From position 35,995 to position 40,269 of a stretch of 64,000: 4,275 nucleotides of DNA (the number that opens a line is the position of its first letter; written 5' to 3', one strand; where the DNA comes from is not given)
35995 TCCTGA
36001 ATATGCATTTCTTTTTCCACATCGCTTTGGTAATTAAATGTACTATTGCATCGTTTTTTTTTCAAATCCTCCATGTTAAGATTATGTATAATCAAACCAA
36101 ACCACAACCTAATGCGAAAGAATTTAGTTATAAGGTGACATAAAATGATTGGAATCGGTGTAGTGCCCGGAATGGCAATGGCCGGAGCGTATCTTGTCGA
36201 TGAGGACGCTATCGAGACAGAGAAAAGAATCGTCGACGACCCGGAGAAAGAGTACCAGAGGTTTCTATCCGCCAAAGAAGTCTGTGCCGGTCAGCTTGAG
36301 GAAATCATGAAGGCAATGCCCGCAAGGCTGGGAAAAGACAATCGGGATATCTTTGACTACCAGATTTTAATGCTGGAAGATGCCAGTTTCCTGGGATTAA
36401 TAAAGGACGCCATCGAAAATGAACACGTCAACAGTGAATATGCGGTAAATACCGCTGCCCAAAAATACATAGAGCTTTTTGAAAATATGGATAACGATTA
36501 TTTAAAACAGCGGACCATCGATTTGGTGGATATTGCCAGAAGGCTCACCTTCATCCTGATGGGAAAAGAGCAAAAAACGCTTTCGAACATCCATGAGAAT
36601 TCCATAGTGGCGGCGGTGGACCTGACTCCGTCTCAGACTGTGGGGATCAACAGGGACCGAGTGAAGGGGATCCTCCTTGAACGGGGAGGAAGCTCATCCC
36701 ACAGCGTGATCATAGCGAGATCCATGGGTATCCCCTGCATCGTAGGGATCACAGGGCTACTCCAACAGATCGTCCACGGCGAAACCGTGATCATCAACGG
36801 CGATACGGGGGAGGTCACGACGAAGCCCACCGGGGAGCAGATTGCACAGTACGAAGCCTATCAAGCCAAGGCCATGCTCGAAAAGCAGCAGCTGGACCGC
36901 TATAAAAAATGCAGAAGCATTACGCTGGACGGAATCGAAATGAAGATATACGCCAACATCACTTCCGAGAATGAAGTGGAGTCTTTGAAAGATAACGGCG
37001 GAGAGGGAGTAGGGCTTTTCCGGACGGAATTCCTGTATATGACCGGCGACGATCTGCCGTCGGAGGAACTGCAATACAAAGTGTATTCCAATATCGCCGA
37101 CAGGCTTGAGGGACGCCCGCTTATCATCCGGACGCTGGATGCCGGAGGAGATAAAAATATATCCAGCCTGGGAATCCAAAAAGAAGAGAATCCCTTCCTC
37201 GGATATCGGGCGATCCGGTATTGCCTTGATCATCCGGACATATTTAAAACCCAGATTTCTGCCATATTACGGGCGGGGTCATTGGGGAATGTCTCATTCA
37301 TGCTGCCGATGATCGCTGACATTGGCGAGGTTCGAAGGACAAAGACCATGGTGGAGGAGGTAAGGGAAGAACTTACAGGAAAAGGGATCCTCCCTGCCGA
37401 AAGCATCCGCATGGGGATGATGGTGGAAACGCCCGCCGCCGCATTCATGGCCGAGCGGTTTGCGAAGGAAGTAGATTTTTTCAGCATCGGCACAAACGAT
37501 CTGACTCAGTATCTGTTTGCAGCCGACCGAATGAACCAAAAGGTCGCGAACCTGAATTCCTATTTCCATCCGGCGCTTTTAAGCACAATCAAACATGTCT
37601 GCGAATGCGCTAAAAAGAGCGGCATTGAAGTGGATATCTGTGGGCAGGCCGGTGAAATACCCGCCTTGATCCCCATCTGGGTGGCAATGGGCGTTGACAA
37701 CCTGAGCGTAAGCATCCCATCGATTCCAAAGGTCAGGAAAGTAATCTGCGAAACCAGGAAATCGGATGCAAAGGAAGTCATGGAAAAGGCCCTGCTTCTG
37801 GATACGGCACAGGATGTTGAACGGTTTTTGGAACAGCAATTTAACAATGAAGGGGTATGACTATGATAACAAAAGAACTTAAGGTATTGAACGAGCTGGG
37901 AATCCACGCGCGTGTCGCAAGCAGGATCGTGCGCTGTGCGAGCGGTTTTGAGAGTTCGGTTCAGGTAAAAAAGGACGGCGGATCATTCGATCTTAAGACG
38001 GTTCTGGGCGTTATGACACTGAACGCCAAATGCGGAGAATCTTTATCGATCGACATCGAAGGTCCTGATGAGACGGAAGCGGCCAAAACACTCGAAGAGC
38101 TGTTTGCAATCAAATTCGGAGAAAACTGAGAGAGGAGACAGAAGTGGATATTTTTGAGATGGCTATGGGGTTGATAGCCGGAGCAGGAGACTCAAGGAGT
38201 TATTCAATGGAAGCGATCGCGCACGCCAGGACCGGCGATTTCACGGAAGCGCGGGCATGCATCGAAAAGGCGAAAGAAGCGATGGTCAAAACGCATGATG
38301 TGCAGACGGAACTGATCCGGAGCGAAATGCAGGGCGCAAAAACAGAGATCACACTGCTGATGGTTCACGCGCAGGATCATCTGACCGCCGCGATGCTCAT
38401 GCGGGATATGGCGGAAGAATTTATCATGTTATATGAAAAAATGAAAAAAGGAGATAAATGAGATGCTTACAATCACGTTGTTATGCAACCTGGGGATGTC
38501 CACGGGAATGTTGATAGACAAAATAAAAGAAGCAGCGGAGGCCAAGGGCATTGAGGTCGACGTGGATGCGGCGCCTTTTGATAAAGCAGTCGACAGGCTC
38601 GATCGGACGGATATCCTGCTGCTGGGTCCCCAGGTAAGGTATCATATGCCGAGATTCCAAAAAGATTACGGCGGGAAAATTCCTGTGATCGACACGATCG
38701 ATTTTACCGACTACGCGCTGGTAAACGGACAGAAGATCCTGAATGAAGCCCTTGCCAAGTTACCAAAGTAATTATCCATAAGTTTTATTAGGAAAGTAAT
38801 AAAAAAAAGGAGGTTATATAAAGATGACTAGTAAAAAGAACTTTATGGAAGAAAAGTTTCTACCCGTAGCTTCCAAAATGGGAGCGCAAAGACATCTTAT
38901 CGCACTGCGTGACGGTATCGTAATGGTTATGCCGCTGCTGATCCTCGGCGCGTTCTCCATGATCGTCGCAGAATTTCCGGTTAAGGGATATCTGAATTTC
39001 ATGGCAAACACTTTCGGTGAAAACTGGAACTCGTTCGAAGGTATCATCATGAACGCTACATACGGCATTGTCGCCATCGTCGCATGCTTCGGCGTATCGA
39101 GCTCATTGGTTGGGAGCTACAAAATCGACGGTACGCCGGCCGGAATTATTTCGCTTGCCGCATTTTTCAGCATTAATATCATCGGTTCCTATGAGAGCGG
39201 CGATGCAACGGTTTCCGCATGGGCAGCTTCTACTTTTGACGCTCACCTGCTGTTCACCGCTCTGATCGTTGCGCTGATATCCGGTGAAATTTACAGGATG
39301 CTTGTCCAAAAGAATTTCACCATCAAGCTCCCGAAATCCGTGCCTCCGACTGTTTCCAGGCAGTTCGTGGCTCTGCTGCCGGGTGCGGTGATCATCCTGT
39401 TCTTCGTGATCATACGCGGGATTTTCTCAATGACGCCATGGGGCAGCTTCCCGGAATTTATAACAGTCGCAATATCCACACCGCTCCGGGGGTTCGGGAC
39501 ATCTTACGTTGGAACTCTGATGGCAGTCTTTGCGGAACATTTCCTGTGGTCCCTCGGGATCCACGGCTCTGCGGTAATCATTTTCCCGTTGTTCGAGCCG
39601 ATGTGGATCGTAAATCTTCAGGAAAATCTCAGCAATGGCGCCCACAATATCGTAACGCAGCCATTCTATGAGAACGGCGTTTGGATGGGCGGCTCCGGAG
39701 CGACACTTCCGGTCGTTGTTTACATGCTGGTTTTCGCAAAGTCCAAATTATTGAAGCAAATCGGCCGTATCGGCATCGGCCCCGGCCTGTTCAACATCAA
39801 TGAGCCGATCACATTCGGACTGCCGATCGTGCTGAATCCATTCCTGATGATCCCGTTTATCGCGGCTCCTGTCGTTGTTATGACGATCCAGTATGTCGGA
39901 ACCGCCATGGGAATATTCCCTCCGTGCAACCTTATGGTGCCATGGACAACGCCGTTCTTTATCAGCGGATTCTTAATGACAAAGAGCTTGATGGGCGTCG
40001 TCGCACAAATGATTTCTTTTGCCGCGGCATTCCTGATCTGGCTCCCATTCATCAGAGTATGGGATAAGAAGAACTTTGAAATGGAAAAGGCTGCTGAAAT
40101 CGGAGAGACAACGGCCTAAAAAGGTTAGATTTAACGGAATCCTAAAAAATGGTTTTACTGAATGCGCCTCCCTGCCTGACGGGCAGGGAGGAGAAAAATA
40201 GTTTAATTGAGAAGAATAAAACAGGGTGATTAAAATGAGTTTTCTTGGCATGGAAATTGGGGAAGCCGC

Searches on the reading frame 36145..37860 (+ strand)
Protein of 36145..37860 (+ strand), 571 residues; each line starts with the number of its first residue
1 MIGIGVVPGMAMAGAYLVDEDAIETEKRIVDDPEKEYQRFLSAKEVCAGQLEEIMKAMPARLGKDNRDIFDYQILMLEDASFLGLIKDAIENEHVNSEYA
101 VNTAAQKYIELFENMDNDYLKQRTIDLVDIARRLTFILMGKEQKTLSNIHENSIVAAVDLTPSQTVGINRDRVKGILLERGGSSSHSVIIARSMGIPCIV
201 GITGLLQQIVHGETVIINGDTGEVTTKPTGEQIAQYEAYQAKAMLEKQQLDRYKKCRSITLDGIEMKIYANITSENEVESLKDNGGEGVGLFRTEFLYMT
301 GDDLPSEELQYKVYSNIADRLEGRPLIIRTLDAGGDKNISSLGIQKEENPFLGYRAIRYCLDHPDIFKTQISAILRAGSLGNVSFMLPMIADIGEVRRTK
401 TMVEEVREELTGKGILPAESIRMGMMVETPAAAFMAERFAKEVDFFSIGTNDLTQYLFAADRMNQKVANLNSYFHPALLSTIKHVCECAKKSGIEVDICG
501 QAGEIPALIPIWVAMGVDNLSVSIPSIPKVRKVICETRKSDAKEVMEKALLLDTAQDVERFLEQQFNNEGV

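Call 6: search_protein_families(library=pfam, proteins=[window:36145-37860:+])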
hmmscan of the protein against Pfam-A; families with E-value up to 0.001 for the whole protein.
window:36145-37860:+ (571 aa): 3 families
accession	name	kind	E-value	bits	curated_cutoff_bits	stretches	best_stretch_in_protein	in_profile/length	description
PF02896.24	PEP-utilizers_C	-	9.5e-104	347.1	22.8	1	248-536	2-290/293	PEP-utilising enzyme, PEP-binding domain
PF05524.18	PEP-utilisers_N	-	7e-29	100.9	24.4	1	3-123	2-121/121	PEP-utilising enzyme, N-terminal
PF00391.29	PEP-utilizers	-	6e-22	77.5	23.1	1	150-222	2-72/72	PEP-utilising enzyme, mobile domain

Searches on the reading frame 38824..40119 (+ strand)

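Call 7: search_protein_families(library=pfam, proteins=[window:38824-40119:+])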
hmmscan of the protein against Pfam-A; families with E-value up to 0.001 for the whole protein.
window:38824-40119:+ (431 aa): 1 family
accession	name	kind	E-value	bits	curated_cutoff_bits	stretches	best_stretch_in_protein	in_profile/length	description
PF02378.23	PTS_EIIC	-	3.7e-50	171.3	30.7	1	29-349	1-319/319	Phosphotransferase system, EIIC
